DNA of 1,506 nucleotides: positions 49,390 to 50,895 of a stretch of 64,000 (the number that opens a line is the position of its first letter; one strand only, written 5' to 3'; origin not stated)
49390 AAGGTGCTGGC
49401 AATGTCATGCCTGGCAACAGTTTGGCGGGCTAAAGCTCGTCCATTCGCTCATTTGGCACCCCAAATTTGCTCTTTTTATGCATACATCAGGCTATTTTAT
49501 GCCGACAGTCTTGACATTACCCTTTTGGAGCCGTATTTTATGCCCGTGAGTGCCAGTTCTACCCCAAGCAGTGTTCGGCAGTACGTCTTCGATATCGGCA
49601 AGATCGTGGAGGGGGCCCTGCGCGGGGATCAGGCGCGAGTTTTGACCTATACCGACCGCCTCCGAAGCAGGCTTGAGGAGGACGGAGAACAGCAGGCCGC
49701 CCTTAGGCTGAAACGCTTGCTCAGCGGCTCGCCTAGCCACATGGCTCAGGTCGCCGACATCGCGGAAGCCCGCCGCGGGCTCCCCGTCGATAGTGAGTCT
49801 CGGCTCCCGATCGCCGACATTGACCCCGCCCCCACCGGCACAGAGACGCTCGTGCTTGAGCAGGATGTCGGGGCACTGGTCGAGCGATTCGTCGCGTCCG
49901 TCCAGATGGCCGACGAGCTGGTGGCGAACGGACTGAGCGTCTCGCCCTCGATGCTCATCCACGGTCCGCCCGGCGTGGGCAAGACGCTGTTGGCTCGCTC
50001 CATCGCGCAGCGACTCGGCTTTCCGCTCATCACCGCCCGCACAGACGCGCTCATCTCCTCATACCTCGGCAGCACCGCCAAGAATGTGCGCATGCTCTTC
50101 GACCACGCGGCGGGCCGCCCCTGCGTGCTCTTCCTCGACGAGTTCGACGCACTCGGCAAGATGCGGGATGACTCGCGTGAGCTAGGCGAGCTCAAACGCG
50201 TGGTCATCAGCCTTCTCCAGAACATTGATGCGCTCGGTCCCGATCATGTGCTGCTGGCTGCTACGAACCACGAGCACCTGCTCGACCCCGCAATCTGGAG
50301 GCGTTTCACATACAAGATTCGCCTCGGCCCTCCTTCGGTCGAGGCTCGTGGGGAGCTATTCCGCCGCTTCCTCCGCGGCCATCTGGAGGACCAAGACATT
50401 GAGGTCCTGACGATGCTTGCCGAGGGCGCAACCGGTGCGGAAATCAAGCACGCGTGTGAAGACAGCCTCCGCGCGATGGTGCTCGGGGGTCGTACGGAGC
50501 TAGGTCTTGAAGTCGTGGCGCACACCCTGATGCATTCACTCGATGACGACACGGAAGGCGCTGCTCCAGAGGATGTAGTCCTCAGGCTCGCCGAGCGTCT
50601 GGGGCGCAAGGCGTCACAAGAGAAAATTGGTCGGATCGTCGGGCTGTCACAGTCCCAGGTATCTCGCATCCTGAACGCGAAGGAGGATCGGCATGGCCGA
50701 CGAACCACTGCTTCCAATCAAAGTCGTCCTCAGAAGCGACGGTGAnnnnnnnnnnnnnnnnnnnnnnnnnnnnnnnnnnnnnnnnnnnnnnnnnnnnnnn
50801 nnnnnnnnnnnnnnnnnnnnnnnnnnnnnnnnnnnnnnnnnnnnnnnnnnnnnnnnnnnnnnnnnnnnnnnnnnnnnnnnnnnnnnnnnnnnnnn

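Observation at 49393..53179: Overlapping AAA+ ATPase / cytoplasmic S8 subtilase cassette on the mobile element: IetAS-like defence candidate with unexplained domains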

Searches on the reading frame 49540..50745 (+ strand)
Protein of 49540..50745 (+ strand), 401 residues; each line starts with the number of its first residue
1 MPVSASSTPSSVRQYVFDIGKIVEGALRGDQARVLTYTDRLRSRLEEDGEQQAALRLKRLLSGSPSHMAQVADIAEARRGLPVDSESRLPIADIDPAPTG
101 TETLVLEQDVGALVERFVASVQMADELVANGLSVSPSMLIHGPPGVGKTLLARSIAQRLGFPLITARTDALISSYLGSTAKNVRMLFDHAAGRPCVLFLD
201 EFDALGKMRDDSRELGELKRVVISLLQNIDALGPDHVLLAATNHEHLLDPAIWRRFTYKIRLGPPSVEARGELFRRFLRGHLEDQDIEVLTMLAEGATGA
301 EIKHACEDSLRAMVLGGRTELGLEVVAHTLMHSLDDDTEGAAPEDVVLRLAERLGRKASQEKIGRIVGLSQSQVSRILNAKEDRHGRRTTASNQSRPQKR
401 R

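Call 7: search_protein_families(library=padloc, proteins=[window:49540-50745:+], max_evalue=0.01)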
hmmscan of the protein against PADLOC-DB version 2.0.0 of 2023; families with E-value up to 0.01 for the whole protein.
window:49540-50745:+ (401 aa): 10 families
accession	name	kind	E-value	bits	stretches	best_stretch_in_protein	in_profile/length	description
PDLC02196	IetA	-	1.7e-122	407.5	1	15-382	3-372/374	-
PDLC02195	IetA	-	1.3e-99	332.2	1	18-383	6-393/395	-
PDLC04232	IetA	-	4.9e-64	214.8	1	21-332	9-315/330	-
PDLC04231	IetA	-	5.3e-43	145.7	1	117-267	99-249/262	-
PDLC00915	TRIP13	-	8.2e-14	49.7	1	105-280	32-226/302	TRIP13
PDLC00914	TRIP13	-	2.6e-13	48.1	1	125-295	61-249/302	TRIP13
PDLC03920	MkoA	-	6.1e-05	19.5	1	125-158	621-654/1112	-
PDLC04140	mad8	-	0.00012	19.7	1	136-160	28-52/314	mads_8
PDLC03838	DolB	-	0.0034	14.7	1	138-204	169-240/375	-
PDLC04790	PDC-S01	-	0.0035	14.1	0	124-169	16-61/422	-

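Call 8: search_protein_families(library=pfam, proteins=[window:49540-50745:+], max_evalue=0.01)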
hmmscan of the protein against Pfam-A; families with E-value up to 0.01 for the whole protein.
window:49540-50745:+ (401 aa): 17 families
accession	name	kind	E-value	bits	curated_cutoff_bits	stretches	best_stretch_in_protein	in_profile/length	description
PF00004.35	AAA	-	9.2e-30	104.2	21.2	1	138-262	1-129/131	ATPase family associated with various cellular activities (AAA)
PF13191.12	AAA_16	-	2.3e-07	31.9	32.6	1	136-160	25-49/167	AAA ATPase domain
PF07728.20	AAA_5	-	4.2e-05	24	22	1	138-256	2-139/139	AAA domain (dynein-related subfamily)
PF13401.12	AAA_22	-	5.2e-05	24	27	0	137-162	7-35/130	AAA domain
PF13671.12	AAA_33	-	0.00026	21.8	27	1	139-175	3-37/143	AAA domain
PF05496.18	RuvB_N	-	0.00093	19.4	27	1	138-171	36-69/159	Holliday junction DNA helicase RuvB P-loop domain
PF04545.22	Sigma70_r4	-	0.0013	18.7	24.1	1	350-378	15-41/50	Sigma-70, region 4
PF13207.12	AAA_17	-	0.0019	18.9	27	1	142-166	2-26/136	AAA domain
PF05729.18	NACHT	-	0.0019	18.5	26.7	0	138-159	3-24/167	NACHT domain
PF13238.12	AAA_18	-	0.0029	18.5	29.4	1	139-187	2-39/128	AAA domain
PF02367.23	TsaE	-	0.0039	17.6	26.6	1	129-176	15-63/128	Threonylcarbamoyl adenosine biosynthesis protein TsaE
PF24883.2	NPHP3_N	-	0.0045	17.6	24.8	0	135-159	22-46/164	Nephrocystin 3, N-terminal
PF24034.1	DUF7343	-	0.0045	17.2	27.6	0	344-383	5-44/62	Domain of unknown function (DUF7343)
PF13384.12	HTH_23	-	0.0058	16.9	24.6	0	348-380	11-40/50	Homeodomain-like domain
PF20432.4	Xre-like-HTH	-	0.0068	17.1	25.8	0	338-381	6-46/63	Antitoxin Xre-like helix-turn-helix domain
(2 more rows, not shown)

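Call 9: search_protein_families(library=ncbifam, proteins=[window:49540-50745:+], max_evalue=0.01)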
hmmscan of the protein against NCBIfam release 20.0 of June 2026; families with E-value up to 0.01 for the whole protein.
window:49540-50745:+ (401 aa): 28 families (the best 25 are shown)
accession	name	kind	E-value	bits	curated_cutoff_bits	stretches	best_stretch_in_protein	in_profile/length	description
NF042959.1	IteA_antiphage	equivalog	9e-119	396.9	510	1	14-374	2-367/367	anti-phage ATPase IteA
NF003069.1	PRK03992.1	subfamily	2.5e-30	105.9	500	1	113-309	143-348/379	proteasome-activating nucleotidase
TIGR01242.2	TIGR01242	subfamily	9e-29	100.6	500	1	132-309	145-331/362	proteasome-activating nucleotidase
TIGR01241.2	FtsH_fam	equivalog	1.8e-27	96.4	600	1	137-308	197-377/598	ATP-dependent zinc metalloprotease FtsH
TIGR01243.1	CDC48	subfamily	4.5e-27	94.7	802.65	1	135-310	487-669/733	CDC48 family AAA ATPase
NF047748.1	PrtsmActNtasePan1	equivalog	1.8e-26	93.1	750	1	121-338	168-393/405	proteasome-activating nucleotidase Pan1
NF047747.1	PrtsmActNtasePan2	equivalog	4.1e-24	85.5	700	1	115-324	165-383/397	proteasome-activating nucleotidase Pan2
NF041006.2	cell_div_CdvC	equivalog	2.2e-22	79.5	650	1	111-307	113-316/370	cell division protein CdvC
NF008004.0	PRK10733.1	equivalog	1.4e-19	69.5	1008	1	131-299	181-355/644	ATP-dependent zinc metalloprotease FtsH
TIGR03689.1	pup_AAA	equivalog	7.2e-18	64.6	504.75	1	135-313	216-410/512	proteasome ATPase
TIGR03922.1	T7SS_EccA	equivalog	1.6e-09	36.9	466.65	1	110-214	284-396/557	type VII secretion AAA-ATPase EccA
TIGR02881.1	spore_V_K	equivalog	1e-06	28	422.95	1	105-216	9-126/261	stage V sporulation protein K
TIGR02880.1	cbbX_cfxQ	equivalog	5.5e-06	25.9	459.25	1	135-242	58-167/284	CbbX protein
NF003229.0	PRK04195.1-5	equivalog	2.5e-05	23.2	280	1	137-221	46-130/413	replication factor C large subunit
NF003745.1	PRK05342.1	equivalog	4.7e-05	22.4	359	1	137-210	111-191/418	ATP-dependent Clp protease ATP-binding subunit ClpX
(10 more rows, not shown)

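Call 16: search_solved_structures(query=window:49540-50745:+, max_evalue=0.00001)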
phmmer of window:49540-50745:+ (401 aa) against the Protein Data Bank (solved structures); distinct sequences matched with E-value up to 0.00001: 273 (the best 60 are shown).
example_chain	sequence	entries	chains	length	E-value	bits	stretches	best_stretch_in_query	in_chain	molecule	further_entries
7t3i_A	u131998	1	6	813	2.8e-49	171.8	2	131-307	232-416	Rix7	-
7swl_A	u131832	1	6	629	3.8e-49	171.3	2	135-307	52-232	Rix7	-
7wd3_A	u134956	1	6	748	5.7e-49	170.8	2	130-317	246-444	ATPase family gene 2 protein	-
7nku_A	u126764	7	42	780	6.5e-49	170.6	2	130-317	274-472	ATPase family gene 2 protein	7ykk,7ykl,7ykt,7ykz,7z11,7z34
6mat_A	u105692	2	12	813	7.2e-49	170.4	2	131-307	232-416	Rix7 mutant | Rix7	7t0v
7wub_C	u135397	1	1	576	3.9e-48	168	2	113-314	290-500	Transitional endoplasmic reticulum ATPase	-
7wbb_A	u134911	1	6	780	4.2e-48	167.9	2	130-317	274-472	AFG2 isoform 1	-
7wub_D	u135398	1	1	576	4.5e-48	167.8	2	113-314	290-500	Transitional endoplasmic reticulum ATPase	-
6mck_A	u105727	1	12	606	5.8e-48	167.4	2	113-314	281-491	Transitional endoplasmic reticulum ATPase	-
7rlf_A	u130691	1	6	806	1.1e-47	166.5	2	107-313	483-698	Transitional endoplasmic reticulum ATPase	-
7rld_A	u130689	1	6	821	1.2e-47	166.4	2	107-313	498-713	Transitional endoplasmic reticulum ATPase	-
7rlj_A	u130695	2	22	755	1.3e-47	166.3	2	113-314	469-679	Transitional endoplasmic reticulum ATPase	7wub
7rlh_A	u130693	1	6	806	1.3e-47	166.3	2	113-314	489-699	Transitional endoplasmic reticulum ATPase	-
8yka_A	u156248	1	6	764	1.3e-47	166.2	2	113-314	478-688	Transitional endoplasmic reticulum ATPase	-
7rlg_A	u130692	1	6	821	1.4e-47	166.2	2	113-314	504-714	Transitional endoplasmic reticulum ATPase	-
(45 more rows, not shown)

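Call 20: list_cluster_members(proteins=[window:49540-50745:+, window:50693-52963:+, window:52988-53179:+])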
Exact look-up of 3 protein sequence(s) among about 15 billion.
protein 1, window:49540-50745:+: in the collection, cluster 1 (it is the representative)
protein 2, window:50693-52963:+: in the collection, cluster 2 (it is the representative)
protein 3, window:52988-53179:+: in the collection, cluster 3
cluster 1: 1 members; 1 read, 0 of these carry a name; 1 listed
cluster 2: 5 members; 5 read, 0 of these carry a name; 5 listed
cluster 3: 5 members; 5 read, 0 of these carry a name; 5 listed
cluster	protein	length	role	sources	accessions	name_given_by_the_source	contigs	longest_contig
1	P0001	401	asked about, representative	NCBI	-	-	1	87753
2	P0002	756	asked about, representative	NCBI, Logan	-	-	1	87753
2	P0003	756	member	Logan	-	-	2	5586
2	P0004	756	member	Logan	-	-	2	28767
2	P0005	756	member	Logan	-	-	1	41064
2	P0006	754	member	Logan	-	-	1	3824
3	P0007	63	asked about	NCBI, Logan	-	-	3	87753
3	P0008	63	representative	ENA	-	-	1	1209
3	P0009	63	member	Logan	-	-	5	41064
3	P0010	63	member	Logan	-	-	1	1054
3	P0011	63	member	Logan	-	-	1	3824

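Call 26: find_homologous_proteins(query=window:49540-50745:+, max_evalue=1e-10)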
Query window:49540-50745:+ (401 aa): 5348 proteins with E <= 1e-10 among 8000 candidates; the best 120 are listed.
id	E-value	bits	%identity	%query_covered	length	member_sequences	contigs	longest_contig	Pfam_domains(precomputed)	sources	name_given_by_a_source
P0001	5.4e-255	864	100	100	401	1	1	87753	PF00004.36,PF13191.13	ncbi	-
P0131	8.7e-246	833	96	100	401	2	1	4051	PF00004.36,PF13191.13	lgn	-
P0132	2.9e-240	815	94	97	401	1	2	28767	PF00004.36,PF13191.13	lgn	-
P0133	2.4e-235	799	93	100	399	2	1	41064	PF00004.36,PF13191.13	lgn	-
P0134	6.7e-229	778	90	100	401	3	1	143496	PF00004.36,PF13401.13,PF13191.13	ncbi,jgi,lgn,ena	-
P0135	9.3e-135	468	59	95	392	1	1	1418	PF04545.23,PF00004.36,PF13191.13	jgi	-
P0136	8.3e-114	399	52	92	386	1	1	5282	PF00004.36,PF13401.13,PF13191.13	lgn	-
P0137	5.7e-111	390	49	94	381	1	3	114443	PF00004.36,PF07728.21,PF13191.13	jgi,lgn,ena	-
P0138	6.3e-111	389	51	94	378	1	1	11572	PF00004.36,PF05496.19,PF07728.21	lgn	-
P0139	1.4e-110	388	54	95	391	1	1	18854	PF00004.36,PF05496.19,PF07728.21,PF13191.13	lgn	-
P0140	1.7e-109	385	51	92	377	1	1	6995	PF00004.36,PF05496.19,PF07728.21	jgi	jgi:MoxR-like ATPase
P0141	7.6e-109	383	49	94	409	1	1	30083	PF00004.36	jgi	jgi:predicted XRE-type DNA-binding protein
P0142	1.3e-108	382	49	92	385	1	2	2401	PF13744.13,PF00004.36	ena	-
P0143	2.2e-108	381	49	92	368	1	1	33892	PF00004.36,PF13191.13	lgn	-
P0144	2.6e-108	381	52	93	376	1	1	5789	PF00004.36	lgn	-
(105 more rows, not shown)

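Call 30: find_related_loci(query=A1, collection=genome_contigs, flank=10000)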
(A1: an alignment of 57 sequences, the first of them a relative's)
Query A1 (756 aa) in genome_contigs; peptide patterns used: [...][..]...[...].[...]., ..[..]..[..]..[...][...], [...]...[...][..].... (x = any residue, [..] = any of these).
599 stretches matched a pattern (row limit reached: there are more); 207 encode a relative of the query (tblastn E <= 1e-3); the best 80 are kept; 80 distinct loci.
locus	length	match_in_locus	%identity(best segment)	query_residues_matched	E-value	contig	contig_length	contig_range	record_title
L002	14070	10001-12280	47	1-753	0e+0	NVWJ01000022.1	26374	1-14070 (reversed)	MAG: Planctomycetota bacterium isolate NORP40 Contig_source1383C_3673, whole genome shotgun sequence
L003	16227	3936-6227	47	1-755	0e+0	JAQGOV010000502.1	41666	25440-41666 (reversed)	MAG: Verrucomicrobiales bacterium isolate RYN_622 scaffold_4912768, whole genome shotgun sequence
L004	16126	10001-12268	44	1-755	0e+0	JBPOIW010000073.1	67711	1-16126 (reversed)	MAG: Planctomycetota bacterium isolate MAG_1020 c_000000595196, whole genome shotgun sequence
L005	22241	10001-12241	43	7-754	1e-172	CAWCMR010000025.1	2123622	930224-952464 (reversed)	MAG: uncultured delta proteobacterium isolate MFD05502.bin.2.118 genome assembly, contig: contig_8782, whole genome shot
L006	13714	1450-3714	40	1-756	2e-170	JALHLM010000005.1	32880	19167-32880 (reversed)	MAG: Pirellulales bacterium isolate Bin_18_1_sub c_000000006060, whole genome shotgun sequence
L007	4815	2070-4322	40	1-753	5e-173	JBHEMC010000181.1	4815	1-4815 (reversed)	MAG: Pyrinomonadaceae bacterium isolate S2_bin.48.strict S2_NODE_181, whole genome shotgun sequence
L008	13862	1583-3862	39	1-755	3e-161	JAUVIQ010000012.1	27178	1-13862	MAG: Planctomycetales bacterium isolate CSMAG_432 CSMAG_432_k127_3220729_length_27178_cov_36.0000, whole genome shotgun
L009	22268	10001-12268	40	1-755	6e-159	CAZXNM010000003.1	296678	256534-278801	MAG TPA_asm: uncultured Planctomycetota bacterium isolate binchicken_co294_168 genome assembly, contig: NODE_39_length_2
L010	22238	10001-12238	39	1-746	5e-158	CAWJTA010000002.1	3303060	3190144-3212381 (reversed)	MAG: uncultured Verrucomicrobiae bacterium isolate MFD04463.bin.1.72 genome assembly, contig: contig_27973, whole genome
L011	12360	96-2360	40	2-751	3e-157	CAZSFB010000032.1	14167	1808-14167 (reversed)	MAG TPA_asm: uncultured bacterium isolate binchicken_co350_53 genome assembly, contig: NODE_4907_length_14167_cov_4.5316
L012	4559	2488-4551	42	1-701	1e-159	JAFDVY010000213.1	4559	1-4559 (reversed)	MAG: Acidobacteria bacterium isolate SZAS LIN-11 LIN-562__213__length-4559, whole genome shotgun sequence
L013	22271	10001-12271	40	2-756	8e-155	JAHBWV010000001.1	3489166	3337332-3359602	MAG: Phycisphaeraceae bacterium isolate ACE_PLA1 PLA1_1, whole genome shotgun sequence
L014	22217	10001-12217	39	7-748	7e-155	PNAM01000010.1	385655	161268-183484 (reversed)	MAG: Myxococcales bacterium isolate palsa_1104 73.20110800_P1D.52_contig_922, whole genome shotgun sequence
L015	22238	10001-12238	39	7-755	2e-154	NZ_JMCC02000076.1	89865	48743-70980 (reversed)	Enhygromyxa salina strain DSM 15201 ES-Contig_76, whole genome shotgun sequence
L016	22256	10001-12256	37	1-754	4e-154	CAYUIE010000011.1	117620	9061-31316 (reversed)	MAG TPA_asm: uncultured Pirellulales bacterium isolate binchicken_co100_297 genome assembly, contig: NODE_139_length_117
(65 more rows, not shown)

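Call 34: predict_structure(alignment_id=A1)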
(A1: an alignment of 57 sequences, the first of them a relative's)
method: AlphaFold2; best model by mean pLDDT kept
length: 756 residues; sequences in the alignment: 57
mean_pLDDT: 91.2   pTM: 0.92
mean pLDDT of the five models: 91.2, 90.6, 90.6, 90.2, 89.7
residues with pLDDT >= 90: 578; 70-90: 136; 50-70: 36; < 50: 6
segments of 3 or more residues with pLDDT < 50: 753-756
pLDDT, mean of each block of 10 residues (from residue 1): 78 87 71 96 98 97 96 86 92 90 95 98 94 97 93 90 92 96 95 91 93 95 95 81 90 93 96 96 96 96 96 95 97 95 98 97 86 92 96 88 81 87 96 96 95 87 96 92 94 95 98 83 95 95 90 95 96 89 94 96 96 87 91 87 85 70 62 90 93 93 75 96 96 95 91 49
secondary structure, 60 per line:
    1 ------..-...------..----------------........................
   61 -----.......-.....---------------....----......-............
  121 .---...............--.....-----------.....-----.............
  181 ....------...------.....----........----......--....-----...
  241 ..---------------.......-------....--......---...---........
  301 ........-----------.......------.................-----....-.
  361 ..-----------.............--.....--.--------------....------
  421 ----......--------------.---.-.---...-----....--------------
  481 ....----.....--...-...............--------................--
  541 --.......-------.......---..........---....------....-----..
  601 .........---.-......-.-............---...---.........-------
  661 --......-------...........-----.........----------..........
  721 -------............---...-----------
elements in order (helices of 4 or more, strands of 3 or more residues): E10-12 H37-60 E66-72 H74-78 E94-97 E102-107 H109-121 H125-133 E134-139 H142-145 E158-162 H168-184 E191-193 E200-204 H209-216 E221-226 E229-232 E238-242 E258-264 H272-275 E278-283 H293-308 E320-326 E333-335 H336-349 E355-358 E360-362 H374-386 E389-393 E425-430 E463-466 E481-484 E489-493 H500-514 H523-538 H543-549 H557-561 E567-576 E580-583 E599-609 H615-620 E624-635 E645-653 H663-668 E676-686 E692-700 E711-720 H728-739 E743-745

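Call 37: predict_structure(alignment_id=A2)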
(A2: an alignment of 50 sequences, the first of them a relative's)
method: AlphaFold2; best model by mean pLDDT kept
length: 401 residues; sequences in the alignment: 50
mean_pLDDT: 86.3   pTM: 0.74
mean pLDDT of the five models: 86.3, 86.1, 85.6, 85.0, 84.8
residues with pLDDT >= 90: 235; 70-90: 111; 50-70: 42; < 50: 13
segments of 3 or more residues with pLDDT < 50: 65-75
pLDDT, mean of each block of 10 residues (from residue 1): 53 88 85 89 95 93 56 52 85 91 91 97 94 93 96 96 92 80 90 93 72 66 76 87 86 91 97 97 96 96 97 96 95 87 92 90 94 96 73 62 62
secondary structure, 60 per line:
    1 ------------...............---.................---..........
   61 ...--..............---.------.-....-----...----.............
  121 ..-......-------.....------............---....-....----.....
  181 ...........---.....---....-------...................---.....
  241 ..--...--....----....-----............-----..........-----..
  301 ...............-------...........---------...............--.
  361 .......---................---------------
elements in order: H13-27 H31-47 H51-63 H66-79 E92-95 H108-122 H124-129 E137-141 H148-159 E163-166 H168-171 H176-191 E195-199 H203-206 H214-232 E236-242 H250-253 E258-261 H267-278 H284-293 H299-315 H323-333 H343-357 H360-367 H371-386

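Call 38: fold_search(model_id=the predicted structure, library=pdb)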
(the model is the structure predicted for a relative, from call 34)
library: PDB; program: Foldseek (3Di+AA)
matches with E <= 10: 1323; with E <= 0.001: 231
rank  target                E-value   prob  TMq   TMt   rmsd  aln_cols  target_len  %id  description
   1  3afg_B                2.5e-24  1.00  0.43  0.61   8.3       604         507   19  Crystal structure of ProN-Tk-SP from Thermococcus kodakaraensis (released 2010-08-04)
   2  3afg_A                1.0e-22  1.00  0.42  0.61   8.3       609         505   18  Crystal structure of ProN-Tk-SP from Thermococcus kodakaraensis (released 2010-08-04)
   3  9ues_B                5.8e-19  1.00  0.36  0.61   7.7       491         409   20  Crystal structure of an inactive TKSP mutant in complex with the TKS propeptide (released 2026-02-18)
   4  1wmd                  4.8e-18  1.00  0.40  0.66   6.6       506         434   16  Crystal Structure of alkaline serine protease KP-43 from Bacillus sp. KSM-KP43 (1.30 angstrom, 100 K) (released 2004-09-14)
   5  5fax_A                7.9e-17  1.00  0.40  0.66   6.4       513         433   16  Structure of subtilase SubHal from Bacillus halmapalus (released 2016-05-18)
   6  5vlp_A                2.0e-15  1.00  0.36  0.45  12.1       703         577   10  PCSK9 complex with LDLR antagonist peptide and Fab7G7 (released 2017-08-16)
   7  3whi_B                3.0e-15  1.00  0.35  0.69   5.8       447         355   13  Crystal structure of unautoprocessed form of IS1-inserted Pro-subtilisin E (released 2013-12-25)
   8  3whi_A                3.2e-15  1.00  0.37  0.72   5.6       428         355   15  Crystal structure of unautoprocessed form of IS1-inserted Pro-subtilisin E (released 2013-12-25)
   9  4tr2_A                5.1e-15  1.00  0.37  0.56  10.6       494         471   13  Crystal structure of PvSUB1 (released 2014-09-17)
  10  4tr2_B                6.0e-15  1.00  0.37  0.56  17.4       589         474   12  Crystal structure of PvSUB1 (released 2014-09-17)
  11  6u2f_A                4.4e-14  1.00  0.36  0.44  12.2       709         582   10  PCSK9-Fab 7G7 complex bound to cis-1-amino-4-phenylcyclohexaneacyl-WNLK(hR)IGLLR - NH2 (released 2020-02-05)
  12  2zwp_B                5.9e-14  1.00  0.34  0.64   6.5       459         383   18  Crystal structure of Ca3 site mutant of Pro-S324A (released 2009-06-23)
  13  3wiv_C                6.6e-14  1.00  0.35  0.62   6.2       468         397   16  Crystal structure of Pro-S324A/D356A (released 2014-10-01)
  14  8pol_A                7.5e-14  1.00  0.35  0.53   7.8       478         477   13  Crystal structure of Plasmodium falciparum Sub1 protease (released 2024-03-06)
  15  3wiu_C                7.9e-14  1.00  0.36  0.64   5.4       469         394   16  Crystal structure of Pro-S324A/L349A (released 2014-10-01)
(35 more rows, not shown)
